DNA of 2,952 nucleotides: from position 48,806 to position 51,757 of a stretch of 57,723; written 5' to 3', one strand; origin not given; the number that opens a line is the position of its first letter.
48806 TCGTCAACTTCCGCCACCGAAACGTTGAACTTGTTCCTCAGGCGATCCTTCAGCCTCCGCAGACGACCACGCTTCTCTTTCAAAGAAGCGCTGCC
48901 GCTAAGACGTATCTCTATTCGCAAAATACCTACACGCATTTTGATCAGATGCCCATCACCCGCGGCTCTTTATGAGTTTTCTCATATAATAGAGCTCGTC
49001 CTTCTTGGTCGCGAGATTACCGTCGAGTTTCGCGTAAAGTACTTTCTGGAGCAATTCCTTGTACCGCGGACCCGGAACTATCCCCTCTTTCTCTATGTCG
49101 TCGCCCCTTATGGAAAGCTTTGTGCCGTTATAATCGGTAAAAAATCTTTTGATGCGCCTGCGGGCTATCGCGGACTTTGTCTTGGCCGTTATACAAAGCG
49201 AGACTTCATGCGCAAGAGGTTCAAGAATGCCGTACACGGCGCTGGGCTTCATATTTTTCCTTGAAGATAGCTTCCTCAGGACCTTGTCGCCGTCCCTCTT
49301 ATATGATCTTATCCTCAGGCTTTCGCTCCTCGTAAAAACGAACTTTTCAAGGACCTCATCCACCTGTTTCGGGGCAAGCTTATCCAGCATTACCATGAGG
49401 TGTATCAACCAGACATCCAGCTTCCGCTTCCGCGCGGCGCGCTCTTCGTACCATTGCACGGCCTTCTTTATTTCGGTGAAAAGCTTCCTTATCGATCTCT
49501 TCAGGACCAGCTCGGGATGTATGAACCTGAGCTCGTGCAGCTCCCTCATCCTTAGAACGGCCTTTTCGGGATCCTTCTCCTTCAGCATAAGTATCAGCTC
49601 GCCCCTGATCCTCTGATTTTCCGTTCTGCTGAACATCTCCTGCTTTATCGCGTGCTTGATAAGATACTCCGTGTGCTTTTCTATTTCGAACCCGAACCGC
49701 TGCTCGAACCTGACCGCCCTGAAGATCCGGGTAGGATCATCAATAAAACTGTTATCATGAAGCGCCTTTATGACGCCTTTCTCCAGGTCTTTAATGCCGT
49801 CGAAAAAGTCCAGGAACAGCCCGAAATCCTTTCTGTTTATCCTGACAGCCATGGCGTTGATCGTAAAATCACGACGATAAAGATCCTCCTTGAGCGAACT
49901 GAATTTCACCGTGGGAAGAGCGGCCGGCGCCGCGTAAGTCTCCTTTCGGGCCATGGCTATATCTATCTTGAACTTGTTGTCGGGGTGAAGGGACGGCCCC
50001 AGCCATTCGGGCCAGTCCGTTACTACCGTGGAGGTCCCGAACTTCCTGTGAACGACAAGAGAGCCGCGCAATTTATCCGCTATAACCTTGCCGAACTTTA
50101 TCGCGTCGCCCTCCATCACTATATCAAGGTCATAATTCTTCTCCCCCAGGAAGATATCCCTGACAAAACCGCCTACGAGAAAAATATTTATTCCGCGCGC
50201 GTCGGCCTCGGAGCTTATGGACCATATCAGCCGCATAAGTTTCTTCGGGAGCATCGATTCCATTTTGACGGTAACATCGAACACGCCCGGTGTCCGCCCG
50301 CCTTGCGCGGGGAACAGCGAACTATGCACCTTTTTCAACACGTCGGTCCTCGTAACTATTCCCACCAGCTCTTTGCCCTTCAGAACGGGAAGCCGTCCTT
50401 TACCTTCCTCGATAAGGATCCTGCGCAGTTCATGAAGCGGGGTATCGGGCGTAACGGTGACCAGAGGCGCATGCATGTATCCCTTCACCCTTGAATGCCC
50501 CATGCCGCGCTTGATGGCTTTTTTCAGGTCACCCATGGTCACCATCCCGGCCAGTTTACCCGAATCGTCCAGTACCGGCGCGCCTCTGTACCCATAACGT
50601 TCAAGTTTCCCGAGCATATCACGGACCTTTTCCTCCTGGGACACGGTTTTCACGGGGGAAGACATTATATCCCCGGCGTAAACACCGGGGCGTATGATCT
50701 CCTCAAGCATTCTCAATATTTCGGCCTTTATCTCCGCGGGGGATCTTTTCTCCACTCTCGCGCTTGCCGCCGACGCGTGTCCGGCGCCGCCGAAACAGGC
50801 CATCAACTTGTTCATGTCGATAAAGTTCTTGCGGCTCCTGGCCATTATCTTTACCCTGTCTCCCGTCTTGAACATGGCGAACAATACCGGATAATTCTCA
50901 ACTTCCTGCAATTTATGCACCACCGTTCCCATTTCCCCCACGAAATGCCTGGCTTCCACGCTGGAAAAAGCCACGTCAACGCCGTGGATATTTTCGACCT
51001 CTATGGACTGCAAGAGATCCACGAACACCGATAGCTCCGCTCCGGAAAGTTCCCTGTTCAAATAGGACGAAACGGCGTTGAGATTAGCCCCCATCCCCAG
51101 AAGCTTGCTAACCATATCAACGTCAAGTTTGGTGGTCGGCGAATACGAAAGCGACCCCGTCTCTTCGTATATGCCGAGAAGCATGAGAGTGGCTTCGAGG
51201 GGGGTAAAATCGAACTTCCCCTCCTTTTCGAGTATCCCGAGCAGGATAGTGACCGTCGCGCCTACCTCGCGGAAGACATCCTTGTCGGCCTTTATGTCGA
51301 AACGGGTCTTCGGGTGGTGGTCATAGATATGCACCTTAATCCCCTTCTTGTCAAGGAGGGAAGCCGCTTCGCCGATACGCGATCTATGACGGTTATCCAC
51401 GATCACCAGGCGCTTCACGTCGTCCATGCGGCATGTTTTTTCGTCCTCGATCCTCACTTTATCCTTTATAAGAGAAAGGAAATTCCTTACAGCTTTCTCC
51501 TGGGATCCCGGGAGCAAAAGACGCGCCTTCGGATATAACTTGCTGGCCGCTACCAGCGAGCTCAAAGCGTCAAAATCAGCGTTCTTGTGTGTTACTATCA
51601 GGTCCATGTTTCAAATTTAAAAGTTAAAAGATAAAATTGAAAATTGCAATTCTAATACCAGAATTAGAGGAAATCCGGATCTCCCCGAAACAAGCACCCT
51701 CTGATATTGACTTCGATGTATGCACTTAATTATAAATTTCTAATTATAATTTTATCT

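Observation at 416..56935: Intergenic spacers are built from blocks of degenerate 7-nt repeats whose unit changes every few copies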

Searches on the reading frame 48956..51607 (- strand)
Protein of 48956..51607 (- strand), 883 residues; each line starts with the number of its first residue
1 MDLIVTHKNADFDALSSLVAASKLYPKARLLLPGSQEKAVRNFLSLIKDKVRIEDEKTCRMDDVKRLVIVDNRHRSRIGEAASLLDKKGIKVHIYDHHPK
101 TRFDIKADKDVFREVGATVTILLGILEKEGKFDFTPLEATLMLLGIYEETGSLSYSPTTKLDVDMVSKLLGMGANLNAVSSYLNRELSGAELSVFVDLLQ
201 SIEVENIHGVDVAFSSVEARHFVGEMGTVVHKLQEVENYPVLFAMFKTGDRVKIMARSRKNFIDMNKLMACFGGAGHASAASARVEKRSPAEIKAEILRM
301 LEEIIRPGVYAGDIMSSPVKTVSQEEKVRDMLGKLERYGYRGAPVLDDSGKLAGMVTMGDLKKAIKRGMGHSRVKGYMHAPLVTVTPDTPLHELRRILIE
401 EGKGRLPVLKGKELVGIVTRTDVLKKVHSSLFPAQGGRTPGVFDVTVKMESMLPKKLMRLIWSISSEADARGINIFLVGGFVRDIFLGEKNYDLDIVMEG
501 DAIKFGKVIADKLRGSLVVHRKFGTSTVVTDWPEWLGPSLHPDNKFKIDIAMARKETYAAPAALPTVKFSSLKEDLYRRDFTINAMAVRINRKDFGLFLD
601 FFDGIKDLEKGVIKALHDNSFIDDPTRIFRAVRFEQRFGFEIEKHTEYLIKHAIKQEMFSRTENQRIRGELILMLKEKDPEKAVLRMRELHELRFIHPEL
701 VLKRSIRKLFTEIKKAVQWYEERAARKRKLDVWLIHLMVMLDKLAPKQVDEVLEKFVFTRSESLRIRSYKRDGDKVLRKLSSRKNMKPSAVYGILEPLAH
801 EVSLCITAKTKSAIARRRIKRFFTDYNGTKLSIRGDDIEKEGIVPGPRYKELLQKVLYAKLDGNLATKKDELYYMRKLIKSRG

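Call 9: search_protein_families(library=pfam, proteins=[window:48956-51607:-])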
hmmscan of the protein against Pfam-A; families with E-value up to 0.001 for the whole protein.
window:48956-51607:- (883 aa): 5 families
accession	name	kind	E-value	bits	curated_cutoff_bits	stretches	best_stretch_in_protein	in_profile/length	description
PF00571.33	CBS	-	4.7e-29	100.9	24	2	374-428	1-56/57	CBS domain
PF01743.26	PolyA_pol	-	3.3e-26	92.5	23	1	475-613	1-125/126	Poly A polymerase head domain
PF01368.27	DHH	-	6.3e-11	43.1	28.1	1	3-146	3-125/125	DHH family, N-terminal domain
PF02272.25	DHHA1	-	2e-07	31.9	25.9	1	212-305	4-100/102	DHHA1 domain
PF12627.12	PolyA_pol_RNAbd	-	4.6e-05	23.5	22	1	639-700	1-60/64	Probable RNA and SrmB- binding site of polymerase A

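Call 38: find_related_loci(query=window:48956-51607:-, collection=metagenome_contigs, flank=10000)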
Query window:48956-51607:- (883 aa) in metagenome_contigs; peptide patterns used: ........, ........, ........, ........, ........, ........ (x = any residue, [..] = any of these).
114 stretches matched a pattern; 7 encode a relative of the query (tblastn E <= 1e-3); 7 distinct loci.
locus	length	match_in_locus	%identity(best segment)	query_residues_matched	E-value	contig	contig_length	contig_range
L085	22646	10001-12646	70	1-882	0e+0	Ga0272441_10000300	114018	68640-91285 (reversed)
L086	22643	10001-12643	68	1-880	0e+0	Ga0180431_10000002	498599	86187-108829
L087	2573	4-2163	65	158-875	0e+0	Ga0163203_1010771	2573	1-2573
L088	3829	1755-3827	67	1-691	0e+0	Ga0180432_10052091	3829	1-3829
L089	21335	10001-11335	61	434-880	0e+0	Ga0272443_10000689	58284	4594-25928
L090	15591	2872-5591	61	3-879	2e-176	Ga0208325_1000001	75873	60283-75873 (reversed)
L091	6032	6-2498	65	3-880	4e-156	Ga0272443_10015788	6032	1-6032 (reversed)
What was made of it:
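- Tried and rejected: It gave only relatives at 61-70% identity (call 38).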
